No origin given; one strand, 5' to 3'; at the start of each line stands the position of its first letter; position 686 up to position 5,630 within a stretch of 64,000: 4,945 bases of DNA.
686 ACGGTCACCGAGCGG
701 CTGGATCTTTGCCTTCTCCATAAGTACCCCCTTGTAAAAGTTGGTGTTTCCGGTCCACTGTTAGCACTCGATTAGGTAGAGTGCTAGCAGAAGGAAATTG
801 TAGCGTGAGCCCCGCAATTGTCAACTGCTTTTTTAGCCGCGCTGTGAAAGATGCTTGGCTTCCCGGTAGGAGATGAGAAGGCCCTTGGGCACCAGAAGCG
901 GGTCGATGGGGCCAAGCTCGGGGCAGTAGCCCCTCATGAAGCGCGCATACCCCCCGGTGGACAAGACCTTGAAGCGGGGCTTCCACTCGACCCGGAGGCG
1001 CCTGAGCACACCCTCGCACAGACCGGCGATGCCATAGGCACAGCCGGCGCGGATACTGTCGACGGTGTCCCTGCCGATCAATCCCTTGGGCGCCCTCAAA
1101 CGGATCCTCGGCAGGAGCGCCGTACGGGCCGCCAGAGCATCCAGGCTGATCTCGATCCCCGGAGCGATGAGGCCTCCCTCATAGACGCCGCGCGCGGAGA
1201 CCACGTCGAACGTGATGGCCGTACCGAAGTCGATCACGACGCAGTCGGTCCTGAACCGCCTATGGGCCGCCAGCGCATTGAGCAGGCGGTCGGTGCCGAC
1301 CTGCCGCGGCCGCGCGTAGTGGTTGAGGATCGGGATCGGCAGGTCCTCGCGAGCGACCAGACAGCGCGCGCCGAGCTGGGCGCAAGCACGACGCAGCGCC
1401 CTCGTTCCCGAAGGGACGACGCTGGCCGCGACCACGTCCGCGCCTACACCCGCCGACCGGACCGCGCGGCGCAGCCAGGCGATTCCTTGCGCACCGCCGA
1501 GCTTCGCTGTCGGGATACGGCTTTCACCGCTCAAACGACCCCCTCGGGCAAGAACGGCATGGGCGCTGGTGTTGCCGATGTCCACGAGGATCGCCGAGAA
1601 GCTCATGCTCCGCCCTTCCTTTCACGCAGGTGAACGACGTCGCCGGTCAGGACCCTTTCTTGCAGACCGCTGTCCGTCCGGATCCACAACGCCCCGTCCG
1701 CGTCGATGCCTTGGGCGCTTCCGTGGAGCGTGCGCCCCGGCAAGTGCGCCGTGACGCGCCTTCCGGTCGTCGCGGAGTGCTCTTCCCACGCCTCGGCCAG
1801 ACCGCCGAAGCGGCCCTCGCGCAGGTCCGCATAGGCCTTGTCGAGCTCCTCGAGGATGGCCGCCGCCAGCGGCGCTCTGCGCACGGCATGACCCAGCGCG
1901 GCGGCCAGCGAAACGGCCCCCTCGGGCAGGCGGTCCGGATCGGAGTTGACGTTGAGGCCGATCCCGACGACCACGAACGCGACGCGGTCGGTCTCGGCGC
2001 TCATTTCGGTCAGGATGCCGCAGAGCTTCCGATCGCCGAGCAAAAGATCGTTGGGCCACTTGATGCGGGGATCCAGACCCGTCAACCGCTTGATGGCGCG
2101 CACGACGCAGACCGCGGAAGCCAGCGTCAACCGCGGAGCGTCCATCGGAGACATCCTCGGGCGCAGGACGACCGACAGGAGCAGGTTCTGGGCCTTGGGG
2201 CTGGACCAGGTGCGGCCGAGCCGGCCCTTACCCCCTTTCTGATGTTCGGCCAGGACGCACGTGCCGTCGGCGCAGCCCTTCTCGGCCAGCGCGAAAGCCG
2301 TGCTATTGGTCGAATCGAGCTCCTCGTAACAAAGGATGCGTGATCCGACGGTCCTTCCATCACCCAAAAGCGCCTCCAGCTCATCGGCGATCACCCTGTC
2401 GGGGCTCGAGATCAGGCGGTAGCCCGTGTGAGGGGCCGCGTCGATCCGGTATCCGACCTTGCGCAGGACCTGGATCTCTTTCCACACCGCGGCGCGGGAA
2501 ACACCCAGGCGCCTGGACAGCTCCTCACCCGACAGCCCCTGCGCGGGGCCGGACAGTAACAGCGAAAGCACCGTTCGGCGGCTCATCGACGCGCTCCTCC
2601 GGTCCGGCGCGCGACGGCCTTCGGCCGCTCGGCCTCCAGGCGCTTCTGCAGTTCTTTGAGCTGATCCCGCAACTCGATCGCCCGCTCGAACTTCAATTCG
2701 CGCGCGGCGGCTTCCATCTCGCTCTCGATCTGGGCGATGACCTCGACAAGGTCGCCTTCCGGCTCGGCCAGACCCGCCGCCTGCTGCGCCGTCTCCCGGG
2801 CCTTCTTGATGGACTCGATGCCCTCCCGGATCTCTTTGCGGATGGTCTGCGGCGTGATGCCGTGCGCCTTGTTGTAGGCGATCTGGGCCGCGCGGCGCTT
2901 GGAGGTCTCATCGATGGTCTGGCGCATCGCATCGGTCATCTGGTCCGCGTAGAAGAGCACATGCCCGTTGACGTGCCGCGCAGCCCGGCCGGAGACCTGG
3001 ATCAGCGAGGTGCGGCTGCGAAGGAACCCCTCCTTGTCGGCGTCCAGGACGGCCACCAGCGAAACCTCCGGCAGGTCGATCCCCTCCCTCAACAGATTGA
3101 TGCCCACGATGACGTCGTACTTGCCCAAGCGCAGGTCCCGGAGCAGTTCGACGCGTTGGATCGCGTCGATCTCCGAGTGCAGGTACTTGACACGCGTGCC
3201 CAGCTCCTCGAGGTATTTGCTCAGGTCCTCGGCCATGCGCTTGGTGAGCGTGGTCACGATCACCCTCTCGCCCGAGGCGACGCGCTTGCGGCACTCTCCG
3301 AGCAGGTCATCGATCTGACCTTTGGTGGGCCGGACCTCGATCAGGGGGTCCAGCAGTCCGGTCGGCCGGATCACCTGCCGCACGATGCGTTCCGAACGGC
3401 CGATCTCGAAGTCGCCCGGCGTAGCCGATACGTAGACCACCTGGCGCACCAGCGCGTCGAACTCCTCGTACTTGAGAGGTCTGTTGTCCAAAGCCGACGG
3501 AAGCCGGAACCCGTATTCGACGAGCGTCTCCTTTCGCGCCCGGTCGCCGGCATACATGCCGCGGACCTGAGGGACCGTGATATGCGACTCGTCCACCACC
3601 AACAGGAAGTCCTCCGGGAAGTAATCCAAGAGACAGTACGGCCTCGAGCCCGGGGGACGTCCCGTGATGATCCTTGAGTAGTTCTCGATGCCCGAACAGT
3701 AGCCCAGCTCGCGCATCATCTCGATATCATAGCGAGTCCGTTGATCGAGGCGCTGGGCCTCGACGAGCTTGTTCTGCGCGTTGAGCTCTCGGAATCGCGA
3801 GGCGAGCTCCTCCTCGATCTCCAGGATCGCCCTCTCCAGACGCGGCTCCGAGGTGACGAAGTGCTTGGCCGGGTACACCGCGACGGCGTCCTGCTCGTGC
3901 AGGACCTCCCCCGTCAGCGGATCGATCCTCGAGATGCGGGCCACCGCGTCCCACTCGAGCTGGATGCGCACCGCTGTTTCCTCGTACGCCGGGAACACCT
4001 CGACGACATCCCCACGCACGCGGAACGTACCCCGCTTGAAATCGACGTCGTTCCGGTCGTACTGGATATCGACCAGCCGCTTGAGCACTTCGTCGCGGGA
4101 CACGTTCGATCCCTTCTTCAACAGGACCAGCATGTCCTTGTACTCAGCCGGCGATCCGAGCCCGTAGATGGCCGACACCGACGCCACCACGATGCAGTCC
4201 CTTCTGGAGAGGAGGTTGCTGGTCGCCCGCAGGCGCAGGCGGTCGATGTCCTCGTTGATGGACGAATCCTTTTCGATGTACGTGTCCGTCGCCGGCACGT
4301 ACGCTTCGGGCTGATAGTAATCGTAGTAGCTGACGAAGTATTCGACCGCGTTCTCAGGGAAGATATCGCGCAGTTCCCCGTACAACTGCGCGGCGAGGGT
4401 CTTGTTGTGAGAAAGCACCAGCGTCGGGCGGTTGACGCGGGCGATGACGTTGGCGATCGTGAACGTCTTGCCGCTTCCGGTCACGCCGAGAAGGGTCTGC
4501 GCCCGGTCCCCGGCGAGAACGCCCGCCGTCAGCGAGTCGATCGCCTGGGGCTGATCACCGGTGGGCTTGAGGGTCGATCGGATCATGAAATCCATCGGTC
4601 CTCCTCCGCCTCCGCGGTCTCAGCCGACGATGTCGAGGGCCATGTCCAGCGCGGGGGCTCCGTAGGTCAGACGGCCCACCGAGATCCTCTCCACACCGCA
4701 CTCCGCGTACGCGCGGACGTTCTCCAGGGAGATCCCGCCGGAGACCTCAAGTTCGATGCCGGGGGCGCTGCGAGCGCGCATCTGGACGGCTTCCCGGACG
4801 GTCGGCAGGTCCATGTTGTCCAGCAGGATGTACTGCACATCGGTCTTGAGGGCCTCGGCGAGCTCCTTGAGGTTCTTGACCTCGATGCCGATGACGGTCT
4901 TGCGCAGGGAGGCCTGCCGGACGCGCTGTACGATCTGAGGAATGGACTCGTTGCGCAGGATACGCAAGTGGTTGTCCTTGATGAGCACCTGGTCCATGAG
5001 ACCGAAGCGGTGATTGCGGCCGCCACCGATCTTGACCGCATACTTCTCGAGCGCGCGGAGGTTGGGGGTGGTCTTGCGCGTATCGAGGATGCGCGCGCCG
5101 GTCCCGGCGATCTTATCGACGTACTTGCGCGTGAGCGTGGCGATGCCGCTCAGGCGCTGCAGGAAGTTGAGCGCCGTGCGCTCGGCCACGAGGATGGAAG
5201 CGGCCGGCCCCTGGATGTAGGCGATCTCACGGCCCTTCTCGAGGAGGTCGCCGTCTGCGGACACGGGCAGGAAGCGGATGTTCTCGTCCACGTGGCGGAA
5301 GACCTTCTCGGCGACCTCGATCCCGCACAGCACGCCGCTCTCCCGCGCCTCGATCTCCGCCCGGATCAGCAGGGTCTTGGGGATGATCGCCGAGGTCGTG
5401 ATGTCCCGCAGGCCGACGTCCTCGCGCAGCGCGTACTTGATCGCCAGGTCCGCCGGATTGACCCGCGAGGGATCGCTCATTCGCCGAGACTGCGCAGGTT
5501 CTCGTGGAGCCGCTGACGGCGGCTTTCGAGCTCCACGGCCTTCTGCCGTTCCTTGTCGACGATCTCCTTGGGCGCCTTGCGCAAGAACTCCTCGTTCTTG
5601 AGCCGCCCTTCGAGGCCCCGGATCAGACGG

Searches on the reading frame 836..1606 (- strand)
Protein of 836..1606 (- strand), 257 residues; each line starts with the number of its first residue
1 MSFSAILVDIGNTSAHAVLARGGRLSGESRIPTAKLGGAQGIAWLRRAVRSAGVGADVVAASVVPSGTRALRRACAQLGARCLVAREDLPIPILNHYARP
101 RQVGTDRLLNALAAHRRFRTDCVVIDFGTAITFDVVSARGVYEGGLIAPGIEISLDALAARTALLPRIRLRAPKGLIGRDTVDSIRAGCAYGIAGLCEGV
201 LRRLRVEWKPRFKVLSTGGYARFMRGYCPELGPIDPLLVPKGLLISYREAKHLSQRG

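Call 39: search_protein_families(library=pfam, proteins=[window:836-1606:-], max_evalue=0.0001)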
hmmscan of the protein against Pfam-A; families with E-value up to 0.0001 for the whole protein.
window:836-1606:- (257 aa): 1 family
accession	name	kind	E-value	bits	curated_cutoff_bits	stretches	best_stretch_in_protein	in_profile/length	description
PF03309.20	Pan_kinase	-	2.2e-55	188.2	24.7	1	6-203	2-205/205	Type III pantothenate kinase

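Call 58: find_encoding_contigs(protein=window:836-1606:-, flank=10000, max_places=1)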
Protein window:836-1606:- (257 aa): 2 contigs read that carry it; 1 place shown.
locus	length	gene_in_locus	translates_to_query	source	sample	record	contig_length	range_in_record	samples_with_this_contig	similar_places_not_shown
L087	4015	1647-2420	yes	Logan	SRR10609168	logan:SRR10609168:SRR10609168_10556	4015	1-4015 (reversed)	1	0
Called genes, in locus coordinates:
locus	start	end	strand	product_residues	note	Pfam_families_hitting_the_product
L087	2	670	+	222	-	?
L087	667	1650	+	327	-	PF08279:HTH_11, PF03099:BPL_LplA_LipB, PF02237:BPL_C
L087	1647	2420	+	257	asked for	PF03309:Pan_kinase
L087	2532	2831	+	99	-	PF00166:Cpn10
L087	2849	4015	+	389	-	?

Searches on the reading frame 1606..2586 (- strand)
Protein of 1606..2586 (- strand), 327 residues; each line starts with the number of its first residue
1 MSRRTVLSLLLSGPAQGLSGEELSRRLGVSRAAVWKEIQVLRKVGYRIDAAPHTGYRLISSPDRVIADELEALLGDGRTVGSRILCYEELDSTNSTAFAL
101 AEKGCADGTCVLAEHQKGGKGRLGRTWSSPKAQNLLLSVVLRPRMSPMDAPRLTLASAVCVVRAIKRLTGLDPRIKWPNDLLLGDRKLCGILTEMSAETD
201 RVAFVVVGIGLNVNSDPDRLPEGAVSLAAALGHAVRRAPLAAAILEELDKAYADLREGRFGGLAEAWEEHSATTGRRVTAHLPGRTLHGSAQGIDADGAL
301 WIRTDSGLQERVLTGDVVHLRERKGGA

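Call 39: search_protein_families(library=pfam, proteins=[window:1606-2586:-], max_evalue=0.0001)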
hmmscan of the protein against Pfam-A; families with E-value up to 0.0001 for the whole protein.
window:1606-2586:- (327 aa): 3 families
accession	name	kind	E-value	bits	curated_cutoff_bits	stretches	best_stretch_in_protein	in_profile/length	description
PF03099.24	BPL_LplA_LipB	-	3.8e-19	69.4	21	1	91-212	6-133/133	Biotin/lipoate A/B protein ligase family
PF08279.18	HTH_11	-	2.1e-14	53.6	25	1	3-57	2-55/55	HTH domain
PF02237.23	BPL_C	-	7.9e-13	48.5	21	1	275-319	3-47/48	Biotin protein ligase C terminal domain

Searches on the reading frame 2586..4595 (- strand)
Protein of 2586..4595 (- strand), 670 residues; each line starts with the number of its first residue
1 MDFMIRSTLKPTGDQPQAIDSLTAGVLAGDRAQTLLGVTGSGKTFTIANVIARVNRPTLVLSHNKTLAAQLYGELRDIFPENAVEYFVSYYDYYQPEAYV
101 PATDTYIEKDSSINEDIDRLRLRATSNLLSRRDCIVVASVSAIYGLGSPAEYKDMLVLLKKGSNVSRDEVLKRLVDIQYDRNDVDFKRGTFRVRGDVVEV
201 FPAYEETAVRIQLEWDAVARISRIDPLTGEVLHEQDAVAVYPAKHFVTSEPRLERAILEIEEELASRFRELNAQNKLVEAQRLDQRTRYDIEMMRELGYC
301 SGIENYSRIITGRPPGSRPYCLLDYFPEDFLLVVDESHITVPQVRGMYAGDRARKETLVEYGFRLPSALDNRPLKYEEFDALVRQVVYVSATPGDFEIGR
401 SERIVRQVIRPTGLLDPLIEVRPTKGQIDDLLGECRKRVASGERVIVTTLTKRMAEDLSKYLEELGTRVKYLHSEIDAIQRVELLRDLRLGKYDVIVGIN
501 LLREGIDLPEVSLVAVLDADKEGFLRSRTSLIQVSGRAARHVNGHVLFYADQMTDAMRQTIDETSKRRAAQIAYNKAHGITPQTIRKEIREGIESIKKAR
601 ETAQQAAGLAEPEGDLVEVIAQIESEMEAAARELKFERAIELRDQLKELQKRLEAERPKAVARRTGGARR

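Call 39: search_protein_families(library=pfam, proteins=[window:2586-4595:-], max_evalue=0.0001)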
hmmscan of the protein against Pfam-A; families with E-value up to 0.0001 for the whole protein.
window:2586-4595:- (670 aa): 6 families
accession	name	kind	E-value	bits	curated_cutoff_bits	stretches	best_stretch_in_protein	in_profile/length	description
PF17757.6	UvrB_inter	-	4.3e-34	116.9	22.9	1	159-246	3-91/91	UvrB interaction domain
PF12344.14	UvrB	-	6.6e-21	74.3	27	1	548-590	1-43/43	Ultra-violet resistance protein B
PF00271.37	Helicase_C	-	8.1e-20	71.6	23.5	1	435-541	10-109/110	Helicase conserved C-terminal domain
PF04851.21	ResIII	-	6e-09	36.5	22.5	1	10-85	3-83/164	Type III restriction enzyme, res subunit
PF02151.25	UVR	-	1.7e-08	34.3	21.5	1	618-651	2-35/36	UvrB/uvrC motif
PF00270.35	DEAD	-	3.1e-05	24.2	26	0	14-82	3-72/167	DEAD/DEAH box helicase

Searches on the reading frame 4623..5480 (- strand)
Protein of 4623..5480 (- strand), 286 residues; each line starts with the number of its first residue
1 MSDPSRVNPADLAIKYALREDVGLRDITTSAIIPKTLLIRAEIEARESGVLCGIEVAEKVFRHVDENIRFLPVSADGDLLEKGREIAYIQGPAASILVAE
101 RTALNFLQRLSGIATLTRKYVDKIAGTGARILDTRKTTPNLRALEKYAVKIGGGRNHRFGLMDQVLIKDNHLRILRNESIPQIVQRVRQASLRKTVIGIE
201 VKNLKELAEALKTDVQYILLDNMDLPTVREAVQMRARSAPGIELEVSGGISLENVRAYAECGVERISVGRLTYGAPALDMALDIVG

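Call 39: search_protein_families(library=pfam, proteins=[window:4623-5480:-], max_evalue=0.0001)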
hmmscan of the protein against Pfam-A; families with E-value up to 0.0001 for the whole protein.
window:4623-5480:- (286 aa): 2 families
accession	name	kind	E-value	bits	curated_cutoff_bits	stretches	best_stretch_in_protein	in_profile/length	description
PF01729.25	QRPTase_C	-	4.6e-58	196.1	23.1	1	113-283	1-169/169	Quinolinate phosphoribosyl transferase, C-terminal domain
PF02749.22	QRPTase_N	-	1.1e-21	77.2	27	1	26-111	1-82/82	Quinolinate phosphoribosyl transferase, N-terminal domain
